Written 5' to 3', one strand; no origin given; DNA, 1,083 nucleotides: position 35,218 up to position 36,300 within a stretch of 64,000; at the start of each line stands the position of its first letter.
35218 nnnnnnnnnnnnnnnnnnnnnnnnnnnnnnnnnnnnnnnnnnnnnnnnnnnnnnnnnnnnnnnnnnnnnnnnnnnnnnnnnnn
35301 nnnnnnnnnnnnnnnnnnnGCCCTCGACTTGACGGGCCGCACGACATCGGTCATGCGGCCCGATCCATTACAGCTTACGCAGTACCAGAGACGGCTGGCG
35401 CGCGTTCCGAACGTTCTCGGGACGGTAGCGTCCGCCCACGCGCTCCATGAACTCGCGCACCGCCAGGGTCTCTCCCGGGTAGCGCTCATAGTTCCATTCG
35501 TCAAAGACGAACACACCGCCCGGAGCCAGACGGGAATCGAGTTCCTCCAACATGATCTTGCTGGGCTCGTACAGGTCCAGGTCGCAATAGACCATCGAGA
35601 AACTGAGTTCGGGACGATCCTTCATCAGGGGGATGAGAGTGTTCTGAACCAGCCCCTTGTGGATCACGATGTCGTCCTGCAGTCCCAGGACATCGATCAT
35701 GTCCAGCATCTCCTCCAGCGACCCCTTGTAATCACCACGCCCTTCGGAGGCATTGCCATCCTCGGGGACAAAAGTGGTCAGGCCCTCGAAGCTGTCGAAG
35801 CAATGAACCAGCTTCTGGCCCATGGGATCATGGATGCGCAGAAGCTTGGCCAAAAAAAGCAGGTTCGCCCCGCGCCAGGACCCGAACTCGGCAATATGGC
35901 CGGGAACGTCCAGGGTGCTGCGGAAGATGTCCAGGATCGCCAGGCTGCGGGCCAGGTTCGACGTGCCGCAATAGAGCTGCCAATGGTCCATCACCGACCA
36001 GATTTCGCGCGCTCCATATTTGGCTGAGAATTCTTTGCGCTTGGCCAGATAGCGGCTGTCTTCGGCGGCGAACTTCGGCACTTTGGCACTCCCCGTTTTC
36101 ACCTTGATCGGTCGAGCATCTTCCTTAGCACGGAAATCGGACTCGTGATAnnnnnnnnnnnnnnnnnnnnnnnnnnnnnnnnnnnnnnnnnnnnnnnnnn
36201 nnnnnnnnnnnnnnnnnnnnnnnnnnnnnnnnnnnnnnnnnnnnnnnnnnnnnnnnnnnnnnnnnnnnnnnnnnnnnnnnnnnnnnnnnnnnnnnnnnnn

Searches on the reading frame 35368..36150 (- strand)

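Call 10: search_protein_families(library=pfam, proteins=[window:35368-36150:-], max_evalue=0.00001)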
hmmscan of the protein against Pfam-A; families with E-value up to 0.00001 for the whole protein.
window:35368-36150:- (260 aa): 2 families
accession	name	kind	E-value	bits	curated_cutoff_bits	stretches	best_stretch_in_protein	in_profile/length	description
PF05711.17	TylF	-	1.3e-15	57.8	23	1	81-235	90-243/264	Macrocin-O-methyltransferase (TylF)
PF13578.12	Methyltransf_24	-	3.9e-08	34.6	26.3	1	88-218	2-104/105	Methyltransferase domain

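Call 86: search_protein_families(library=ncbifam, proteins=[window:35368-36150:-], max_evalue=1e-10)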
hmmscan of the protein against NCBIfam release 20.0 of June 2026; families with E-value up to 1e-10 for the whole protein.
window:35368-36150:- (260 aa): 0 families
